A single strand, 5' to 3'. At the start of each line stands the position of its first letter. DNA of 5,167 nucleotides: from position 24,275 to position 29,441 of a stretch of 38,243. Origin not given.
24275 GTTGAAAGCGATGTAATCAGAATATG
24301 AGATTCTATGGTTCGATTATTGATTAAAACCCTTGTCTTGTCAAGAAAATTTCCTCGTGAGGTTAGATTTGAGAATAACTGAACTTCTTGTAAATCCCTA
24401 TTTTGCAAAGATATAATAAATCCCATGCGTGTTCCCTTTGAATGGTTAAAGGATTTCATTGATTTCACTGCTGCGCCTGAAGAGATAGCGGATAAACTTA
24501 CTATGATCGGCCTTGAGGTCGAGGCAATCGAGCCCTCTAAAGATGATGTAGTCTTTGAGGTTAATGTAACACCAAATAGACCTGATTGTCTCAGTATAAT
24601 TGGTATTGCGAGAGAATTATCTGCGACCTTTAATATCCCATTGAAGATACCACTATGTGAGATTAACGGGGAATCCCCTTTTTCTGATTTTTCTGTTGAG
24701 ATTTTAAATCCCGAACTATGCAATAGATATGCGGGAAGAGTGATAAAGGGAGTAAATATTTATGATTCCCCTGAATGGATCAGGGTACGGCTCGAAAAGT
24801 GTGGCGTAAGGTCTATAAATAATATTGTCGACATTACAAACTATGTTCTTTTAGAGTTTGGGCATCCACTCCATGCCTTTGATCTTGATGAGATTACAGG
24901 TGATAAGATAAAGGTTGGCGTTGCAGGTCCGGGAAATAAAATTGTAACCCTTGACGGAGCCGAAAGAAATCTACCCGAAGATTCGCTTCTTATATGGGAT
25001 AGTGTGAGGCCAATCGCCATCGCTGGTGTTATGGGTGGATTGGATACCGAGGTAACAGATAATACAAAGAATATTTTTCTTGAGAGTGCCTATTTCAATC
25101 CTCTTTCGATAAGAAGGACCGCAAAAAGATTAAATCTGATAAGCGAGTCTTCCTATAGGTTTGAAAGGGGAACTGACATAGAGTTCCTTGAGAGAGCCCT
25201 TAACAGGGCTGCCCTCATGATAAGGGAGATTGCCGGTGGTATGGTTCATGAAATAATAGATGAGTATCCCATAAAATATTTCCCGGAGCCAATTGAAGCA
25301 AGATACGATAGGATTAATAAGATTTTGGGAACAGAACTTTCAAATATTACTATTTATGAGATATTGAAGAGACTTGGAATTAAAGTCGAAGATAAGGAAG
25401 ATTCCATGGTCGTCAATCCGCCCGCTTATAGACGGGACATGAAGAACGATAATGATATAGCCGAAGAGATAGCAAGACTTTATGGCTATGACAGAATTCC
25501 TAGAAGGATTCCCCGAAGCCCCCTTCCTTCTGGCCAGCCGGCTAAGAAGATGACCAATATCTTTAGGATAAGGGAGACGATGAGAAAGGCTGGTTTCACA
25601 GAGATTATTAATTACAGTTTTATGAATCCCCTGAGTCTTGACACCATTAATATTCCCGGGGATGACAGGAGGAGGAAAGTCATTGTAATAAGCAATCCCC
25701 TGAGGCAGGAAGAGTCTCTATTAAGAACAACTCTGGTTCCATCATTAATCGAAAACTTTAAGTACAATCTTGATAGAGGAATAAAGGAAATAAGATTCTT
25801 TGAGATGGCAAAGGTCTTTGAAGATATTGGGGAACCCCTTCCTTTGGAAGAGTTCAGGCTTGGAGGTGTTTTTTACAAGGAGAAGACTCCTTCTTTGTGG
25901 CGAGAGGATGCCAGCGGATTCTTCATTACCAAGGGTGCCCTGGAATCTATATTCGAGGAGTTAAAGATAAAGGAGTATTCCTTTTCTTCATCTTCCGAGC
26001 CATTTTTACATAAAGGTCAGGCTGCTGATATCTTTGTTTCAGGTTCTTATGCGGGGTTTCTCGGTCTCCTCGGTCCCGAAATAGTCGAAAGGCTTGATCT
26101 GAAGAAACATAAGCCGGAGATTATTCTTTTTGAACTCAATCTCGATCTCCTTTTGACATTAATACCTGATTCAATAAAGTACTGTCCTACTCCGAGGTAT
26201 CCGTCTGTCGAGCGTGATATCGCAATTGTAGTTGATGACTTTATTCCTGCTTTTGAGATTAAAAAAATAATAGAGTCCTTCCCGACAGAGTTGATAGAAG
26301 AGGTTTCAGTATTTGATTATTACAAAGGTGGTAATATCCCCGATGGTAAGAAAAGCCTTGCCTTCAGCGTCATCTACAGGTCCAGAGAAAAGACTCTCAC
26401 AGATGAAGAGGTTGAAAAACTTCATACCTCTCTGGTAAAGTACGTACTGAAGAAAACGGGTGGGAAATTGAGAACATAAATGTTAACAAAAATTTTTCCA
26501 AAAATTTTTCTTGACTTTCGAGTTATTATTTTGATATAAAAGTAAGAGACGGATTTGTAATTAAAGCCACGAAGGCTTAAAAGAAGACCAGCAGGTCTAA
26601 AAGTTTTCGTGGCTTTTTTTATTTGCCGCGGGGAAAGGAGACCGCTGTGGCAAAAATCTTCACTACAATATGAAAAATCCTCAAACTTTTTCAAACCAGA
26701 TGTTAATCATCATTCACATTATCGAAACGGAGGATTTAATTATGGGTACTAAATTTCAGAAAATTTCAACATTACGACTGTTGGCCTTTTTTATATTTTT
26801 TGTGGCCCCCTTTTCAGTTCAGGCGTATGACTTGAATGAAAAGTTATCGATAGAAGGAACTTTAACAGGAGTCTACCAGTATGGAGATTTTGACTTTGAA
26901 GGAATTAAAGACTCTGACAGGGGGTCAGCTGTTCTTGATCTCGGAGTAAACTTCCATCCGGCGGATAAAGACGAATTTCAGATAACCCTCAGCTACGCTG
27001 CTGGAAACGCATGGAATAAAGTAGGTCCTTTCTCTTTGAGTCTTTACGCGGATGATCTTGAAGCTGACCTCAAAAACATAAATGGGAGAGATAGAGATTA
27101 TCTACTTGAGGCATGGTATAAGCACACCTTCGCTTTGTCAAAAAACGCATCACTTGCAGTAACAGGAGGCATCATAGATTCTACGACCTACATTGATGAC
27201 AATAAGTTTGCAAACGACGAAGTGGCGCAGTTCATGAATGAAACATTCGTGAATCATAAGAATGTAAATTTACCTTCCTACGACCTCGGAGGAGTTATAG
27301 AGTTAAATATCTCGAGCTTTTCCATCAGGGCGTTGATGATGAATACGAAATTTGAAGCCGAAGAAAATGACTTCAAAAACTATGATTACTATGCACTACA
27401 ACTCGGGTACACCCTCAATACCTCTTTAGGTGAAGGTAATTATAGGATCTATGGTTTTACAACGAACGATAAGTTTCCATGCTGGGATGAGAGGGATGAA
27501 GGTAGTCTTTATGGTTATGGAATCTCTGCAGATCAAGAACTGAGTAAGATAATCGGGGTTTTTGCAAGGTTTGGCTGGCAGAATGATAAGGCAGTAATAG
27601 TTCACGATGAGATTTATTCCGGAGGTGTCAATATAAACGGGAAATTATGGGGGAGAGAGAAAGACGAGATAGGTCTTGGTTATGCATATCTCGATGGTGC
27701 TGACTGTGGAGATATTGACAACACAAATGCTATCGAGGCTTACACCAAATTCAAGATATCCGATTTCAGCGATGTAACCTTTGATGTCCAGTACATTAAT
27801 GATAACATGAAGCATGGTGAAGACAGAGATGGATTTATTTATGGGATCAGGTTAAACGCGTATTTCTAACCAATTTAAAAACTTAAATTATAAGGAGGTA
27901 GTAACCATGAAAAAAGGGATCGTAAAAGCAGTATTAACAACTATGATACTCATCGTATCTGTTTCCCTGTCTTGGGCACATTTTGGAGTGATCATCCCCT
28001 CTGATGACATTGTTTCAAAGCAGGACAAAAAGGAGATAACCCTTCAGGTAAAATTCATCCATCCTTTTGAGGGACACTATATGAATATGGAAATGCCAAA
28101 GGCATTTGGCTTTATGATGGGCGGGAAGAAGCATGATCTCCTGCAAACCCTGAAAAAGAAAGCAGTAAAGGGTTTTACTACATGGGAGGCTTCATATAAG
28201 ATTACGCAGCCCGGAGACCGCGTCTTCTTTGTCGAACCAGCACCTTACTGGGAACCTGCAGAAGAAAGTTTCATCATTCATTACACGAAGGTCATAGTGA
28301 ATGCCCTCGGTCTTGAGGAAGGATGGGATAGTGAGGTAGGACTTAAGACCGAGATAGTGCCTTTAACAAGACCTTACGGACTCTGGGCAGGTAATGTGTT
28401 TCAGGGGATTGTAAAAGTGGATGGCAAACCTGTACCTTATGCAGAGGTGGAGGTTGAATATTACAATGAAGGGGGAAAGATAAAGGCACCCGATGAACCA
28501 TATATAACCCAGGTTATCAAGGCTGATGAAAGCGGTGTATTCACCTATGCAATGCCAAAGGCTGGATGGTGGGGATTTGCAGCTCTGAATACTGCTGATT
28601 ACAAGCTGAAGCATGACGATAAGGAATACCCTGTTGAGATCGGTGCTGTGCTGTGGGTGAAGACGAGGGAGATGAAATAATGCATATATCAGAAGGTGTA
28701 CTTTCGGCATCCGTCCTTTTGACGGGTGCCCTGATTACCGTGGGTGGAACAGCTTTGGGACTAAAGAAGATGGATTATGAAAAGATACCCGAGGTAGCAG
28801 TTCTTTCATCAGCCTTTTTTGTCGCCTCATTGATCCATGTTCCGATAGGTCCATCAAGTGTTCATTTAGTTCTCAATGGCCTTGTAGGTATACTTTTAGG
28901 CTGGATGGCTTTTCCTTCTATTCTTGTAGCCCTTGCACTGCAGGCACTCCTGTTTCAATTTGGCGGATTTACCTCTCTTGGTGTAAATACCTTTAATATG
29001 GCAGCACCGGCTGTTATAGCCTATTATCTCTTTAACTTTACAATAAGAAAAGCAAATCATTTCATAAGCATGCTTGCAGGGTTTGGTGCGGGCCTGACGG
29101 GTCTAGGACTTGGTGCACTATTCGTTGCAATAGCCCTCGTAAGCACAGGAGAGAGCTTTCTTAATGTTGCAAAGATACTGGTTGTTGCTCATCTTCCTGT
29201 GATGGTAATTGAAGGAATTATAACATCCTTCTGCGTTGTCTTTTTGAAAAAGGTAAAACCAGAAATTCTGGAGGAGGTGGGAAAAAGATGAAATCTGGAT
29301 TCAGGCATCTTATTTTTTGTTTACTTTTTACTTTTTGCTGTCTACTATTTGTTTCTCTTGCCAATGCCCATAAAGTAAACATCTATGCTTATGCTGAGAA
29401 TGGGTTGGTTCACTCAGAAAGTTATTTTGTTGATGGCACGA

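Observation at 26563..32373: Four copies of a roughly 50-60-nt structured repeat (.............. ... inner hairpin ... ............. + T-run), found only at the boundaries of the metal-locus transcription units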

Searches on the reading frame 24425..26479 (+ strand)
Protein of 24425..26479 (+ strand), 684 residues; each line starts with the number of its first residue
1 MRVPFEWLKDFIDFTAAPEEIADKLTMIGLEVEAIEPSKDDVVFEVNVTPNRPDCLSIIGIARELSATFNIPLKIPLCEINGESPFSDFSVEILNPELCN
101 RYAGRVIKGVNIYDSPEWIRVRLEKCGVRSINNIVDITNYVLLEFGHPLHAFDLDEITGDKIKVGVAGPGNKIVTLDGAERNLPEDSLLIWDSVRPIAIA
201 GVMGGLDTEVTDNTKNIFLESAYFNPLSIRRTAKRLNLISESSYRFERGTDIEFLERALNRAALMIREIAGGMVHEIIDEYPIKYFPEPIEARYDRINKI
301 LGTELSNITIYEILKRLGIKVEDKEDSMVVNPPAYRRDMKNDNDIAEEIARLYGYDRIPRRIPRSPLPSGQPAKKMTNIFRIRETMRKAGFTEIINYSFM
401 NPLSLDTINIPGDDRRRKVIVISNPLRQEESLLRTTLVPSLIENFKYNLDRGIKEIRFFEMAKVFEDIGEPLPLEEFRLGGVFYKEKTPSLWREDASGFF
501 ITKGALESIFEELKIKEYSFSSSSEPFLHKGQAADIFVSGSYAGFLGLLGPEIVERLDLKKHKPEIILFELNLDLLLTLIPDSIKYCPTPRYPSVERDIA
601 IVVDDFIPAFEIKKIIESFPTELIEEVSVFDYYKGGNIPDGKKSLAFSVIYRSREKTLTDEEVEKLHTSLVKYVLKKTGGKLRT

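Call 8: search_protein_families(library=pfam, proteins=[window:24425-26479:+])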
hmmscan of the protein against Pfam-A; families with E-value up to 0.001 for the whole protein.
window:24425-26479:+ (684 aa): 4 families
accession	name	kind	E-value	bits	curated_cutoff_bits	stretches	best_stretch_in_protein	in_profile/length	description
PF03483.22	B3_4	-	7.3e-70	234.5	29.3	1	99-271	2-174/174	B3/4 domain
PF17759.6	tRNA_synthFbeta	-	4.3e-56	190.2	22.4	1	358-573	1-214/214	Phenylalanyl tRNA synthetase beta chain CLM domain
PF03147.19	FDX-ACB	-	3.8e-29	101.4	31.1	1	590-683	1-94/94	Ferredoxin-fold anticodon binding domain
PF03484.21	B5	-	1.7e-26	92.6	28.6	1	290-355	1-67/67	tRNA synthetase B5 domain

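Call 11: find_encoding_contigs(protein=window:24425-26479:+, flank=10000, max_places=6)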
Protein window:24425-26479:+ (684 aa): no gene with exactly this product is on record in the collection.

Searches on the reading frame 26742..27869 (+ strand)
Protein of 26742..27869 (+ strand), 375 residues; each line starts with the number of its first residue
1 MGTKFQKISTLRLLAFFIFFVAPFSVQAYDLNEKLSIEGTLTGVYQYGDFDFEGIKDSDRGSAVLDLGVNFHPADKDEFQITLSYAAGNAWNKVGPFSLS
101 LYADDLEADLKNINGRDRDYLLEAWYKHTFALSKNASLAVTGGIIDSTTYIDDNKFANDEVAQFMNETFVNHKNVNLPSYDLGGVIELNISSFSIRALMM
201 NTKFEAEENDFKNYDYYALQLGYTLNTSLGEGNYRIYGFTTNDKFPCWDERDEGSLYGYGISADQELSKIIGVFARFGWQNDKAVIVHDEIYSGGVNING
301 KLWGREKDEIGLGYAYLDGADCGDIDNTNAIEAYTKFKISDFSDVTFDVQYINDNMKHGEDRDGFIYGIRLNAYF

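Call 8: search_protein_families(library=pfam, proteins=[window:26742-27869:+])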
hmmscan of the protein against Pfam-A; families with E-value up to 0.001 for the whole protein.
window:26742-27869:+ (375 aa): 1 family
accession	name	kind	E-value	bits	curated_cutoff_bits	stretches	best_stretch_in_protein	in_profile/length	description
PF04966.18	OprB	-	8.6e-12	45.6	22.9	1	113-373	56-370/372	Carbohydrate-selective porin, OprB family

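Call 51: search_protein_families(library=ncbifam, proteins=[window:26742-27869:+], max_evalue=0.01)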
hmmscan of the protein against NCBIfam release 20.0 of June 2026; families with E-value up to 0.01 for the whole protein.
window:26742-27869:+ (375 aa): 1 family
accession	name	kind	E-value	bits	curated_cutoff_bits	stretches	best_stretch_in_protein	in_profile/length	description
NF051888.1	porinAaxAChlmd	equivalog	0.0011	18.1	600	1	202-372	269-437/440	porin AaxA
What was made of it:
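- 26742..31364 (+): Genes downstream of A: OprB-like porin, DUF4198 (NikK-like), CbiM/NikM, NikL, CbiQ/NikQ, CbiO/NikO. Pfam and NCBIfam (calls 8, 51).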

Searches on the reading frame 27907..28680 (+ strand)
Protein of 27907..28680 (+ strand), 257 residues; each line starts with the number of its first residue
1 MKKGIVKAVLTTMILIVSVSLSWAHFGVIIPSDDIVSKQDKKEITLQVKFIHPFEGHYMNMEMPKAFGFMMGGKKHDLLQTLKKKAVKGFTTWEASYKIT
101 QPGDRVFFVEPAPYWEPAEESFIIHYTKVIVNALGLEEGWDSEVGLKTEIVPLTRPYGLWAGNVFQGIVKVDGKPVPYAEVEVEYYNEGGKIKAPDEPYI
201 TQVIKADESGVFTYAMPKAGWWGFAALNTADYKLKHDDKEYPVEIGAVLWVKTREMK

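Call 8: search_protein_families(library=pfam, proteins=[window:27907-28680:+])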
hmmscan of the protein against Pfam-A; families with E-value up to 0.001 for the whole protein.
window:27907-28680:+ (257 aa): 1 family
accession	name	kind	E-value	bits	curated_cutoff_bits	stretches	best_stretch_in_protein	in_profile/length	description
PF10670.15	DUF4198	-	7.9e-61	206.3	34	1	23-229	2-208/209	Domain of unknown function (DUF4198)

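Call 12: find_encoding_contigs(protein=window:27907-28680:+, flank=10000, max_places=6)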
Protein window:27907-28680:+ (257 aa): no gene with exactly this product is on record in the collection.
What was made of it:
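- Tried and rejected: Source genome. find_encoding_contigs with PheT and DUF4198 returned nothing on record (calls 11, 12), so the source genome could not be retrieved and a genome-wide copy count was impossible.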

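Call 51: search_protein_families(library=ncbifam, proteins=[window:27907-28680:+], max_evalue=0.01)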
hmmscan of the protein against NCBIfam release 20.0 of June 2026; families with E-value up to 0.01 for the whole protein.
window:27907-28680:+ (257 aa): 0 families

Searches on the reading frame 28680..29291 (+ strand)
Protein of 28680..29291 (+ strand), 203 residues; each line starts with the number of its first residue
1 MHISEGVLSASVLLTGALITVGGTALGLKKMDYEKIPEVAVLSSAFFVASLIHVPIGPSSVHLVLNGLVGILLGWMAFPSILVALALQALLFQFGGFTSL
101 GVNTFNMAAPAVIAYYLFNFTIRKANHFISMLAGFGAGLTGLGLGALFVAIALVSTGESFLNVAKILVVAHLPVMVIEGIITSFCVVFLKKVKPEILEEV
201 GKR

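Call 8: search_protein_families(library=pfam, proteins=[window:28680-29291:+])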
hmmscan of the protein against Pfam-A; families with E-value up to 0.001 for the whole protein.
window:28680-29291:+ (203 aa): 1 family
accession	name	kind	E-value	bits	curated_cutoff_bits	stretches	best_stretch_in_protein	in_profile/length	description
PF01891.21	CbiM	-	8.7e-56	189.4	23.1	1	2-196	1-205/205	Cobalt uptake substrate-specific transmembrane region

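Call 47: find_related_loci(query=window:28680-29291:+, collection=metagenome_contigs, flank=5000)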
Query window:28680-29291:+ (203 aa) in metagenome_contigs; peptide patterns used: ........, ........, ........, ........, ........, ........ (x = any residue, [..] = any of these).
407 stretches matched a pattern; 100 encode a relative of the query (tblastn E <= 1e-3); the best 80 are kept; 80 distinct loci.
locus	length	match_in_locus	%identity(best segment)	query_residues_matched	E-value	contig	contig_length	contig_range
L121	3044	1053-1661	88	1-203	2e-118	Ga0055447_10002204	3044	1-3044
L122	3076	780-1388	93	1-203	9e-115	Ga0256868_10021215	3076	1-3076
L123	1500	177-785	84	1-203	2e-120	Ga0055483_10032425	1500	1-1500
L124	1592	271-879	93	1-203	5e-119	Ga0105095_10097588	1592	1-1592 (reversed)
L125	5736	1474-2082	94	1-203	3e-111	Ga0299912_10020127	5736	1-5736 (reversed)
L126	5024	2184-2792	84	1-203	2e-110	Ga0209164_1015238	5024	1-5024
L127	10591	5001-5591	86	1-197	3e-107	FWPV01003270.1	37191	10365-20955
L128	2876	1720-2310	85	1-197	3e-109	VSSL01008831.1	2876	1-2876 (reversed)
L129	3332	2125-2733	93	1-203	2e-104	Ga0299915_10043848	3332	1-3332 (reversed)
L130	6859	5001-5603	79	1-202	3e-98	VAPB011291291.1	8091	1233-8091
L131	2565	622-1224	81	1-201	2e-100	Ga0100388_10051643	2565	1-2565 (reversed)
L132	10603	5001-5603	74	1-202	6e-97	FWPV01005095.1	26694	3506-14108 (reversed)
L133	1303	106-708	84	1-202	3e-103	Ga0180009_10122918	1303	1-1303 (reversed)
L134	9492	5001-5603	80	1-202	1e-94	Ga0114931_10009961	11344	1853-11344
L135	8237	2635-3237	80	1-202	3e-94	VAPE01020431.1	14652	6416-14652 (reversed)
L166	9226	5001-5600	72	1-202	3e-82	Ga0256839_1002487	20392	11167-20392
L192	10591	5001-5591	62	1-198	5e-74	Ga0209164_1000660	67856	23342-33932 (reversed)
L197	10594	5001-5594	60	1-199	4e-69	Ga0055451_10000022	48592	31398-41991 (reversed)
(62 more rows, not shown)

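Call 51: search_protein_families(library=ncbifam, proteins=[window:28680-29291:+], max_evalue=0.01)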
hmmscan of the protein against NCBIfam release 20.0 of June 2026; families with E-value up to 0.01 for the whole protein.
window:28680-29291:+ (203 aa): 12 families
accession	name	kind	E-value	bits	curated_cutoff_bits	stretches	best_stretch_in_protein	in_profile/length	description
NF004905.0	PRK06265.1-5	equivalog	5.3e-84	281.4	173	1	1-200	1-200/205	cobalt transporter CbiM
NF004904.0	PRK06265.1-4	equivalog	8.9e-60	201.9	172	1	1-199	1-201/206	cobalt transporter CbiM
NF004903.0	PRK06265.1-3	equivalog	9.2e-55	185.3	193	1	1-198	2-199/211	cobalt transporter CbiM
NF004908.0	PRK06265.2-3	equivalog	1e-52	179.2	205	1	1-198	1-198/211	cobalt transporter CbiM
NF004909.0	PRK06265.2-5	equivalog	7.9e-52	176.2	172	1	1-198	1-195/196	cobalt transporter CbiM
NF004906.0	PRK06265.2-1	equivalog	1.5e-50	172.1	205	1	1-199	1-211/212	cobalt transporter CbiM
NF004907.0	PRK06265.2-2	subfamily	5.3e-44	150.4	200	1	1-198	21-218/221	cobalt transporter CbiM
NF008873.0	PRK11909.1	equivalog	6.6e-18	65.3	225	1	1-199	1-220/230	cobalt transporter CbiM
NF004902.0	PRK06265.1-1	equivalog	2.7e-17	63.2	219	1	25-200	29-206/213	cobalt transporter CbiM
NF006184.0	PRK08319.1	equivalog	4.5e-17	62.3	180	1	1-200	1-215/224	energy-coupling factor ABC transporter permease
NF005598.0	PRK07331.1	equivalog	5.9e-16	58.8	401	1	1-153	1-161/323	cobalt transporter CbiM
TIGR00123.1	cbiM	equivalog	1.6e-11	44.5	184.15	1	2-198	2-213/214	cobalt ECF transporter S component CbiM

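Call 58: search_protein_families(library=pfam, proteins=[L113:4864-5655:+, L166:3632-4051:+, L197:3741-4157:+], max_evalue=0.001)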
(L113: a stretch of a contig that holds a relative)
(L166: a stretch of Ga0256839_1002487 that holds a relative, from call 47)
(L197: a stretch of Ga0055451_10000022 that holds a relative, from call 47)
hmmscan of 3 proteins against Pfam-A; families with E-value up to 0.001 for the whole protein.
L113:4864-5655:+ (263 aa): 1 family
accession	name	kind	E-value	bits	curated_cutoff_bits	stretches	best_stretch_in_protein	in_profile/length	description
PF11932.13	DUF3450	-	1.5e-71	240.9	32.6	1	30-257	14-240/241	Protein of unknown function (DUF3450)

L166:3632-4051:+ (139 aa): 2 families
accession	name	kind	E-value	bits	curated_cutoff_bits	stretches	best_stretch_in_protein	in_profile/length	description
PF08753.17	NikR_C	-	9.3e-34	115.9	22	1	56-131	1-76/77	NikR C terminal nickel binding domain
PF01402.27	RHH_1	-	1.6e-07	31.5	20.5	1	6-43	1-37/39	Ribbon-helix-helix protein, copG family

L197:3741-4157:+ (138 aa): 2 families
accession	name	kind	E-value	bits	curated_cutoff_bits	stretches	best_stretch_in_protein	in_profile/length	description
PF08753.17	NikR_C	-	2e-32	111.6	22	1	55-130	1-76/77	NikR C terminal nickel binding domain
PF01402.27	RHH_1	-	2e-06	28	20.5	1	5-42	1-37/39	Ribbon-helix-helix protein, copG family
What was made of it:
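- Closest known: NikR regulon. Same: NikR occupies the equivalent upstream position in L166 and L197 (call 58).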
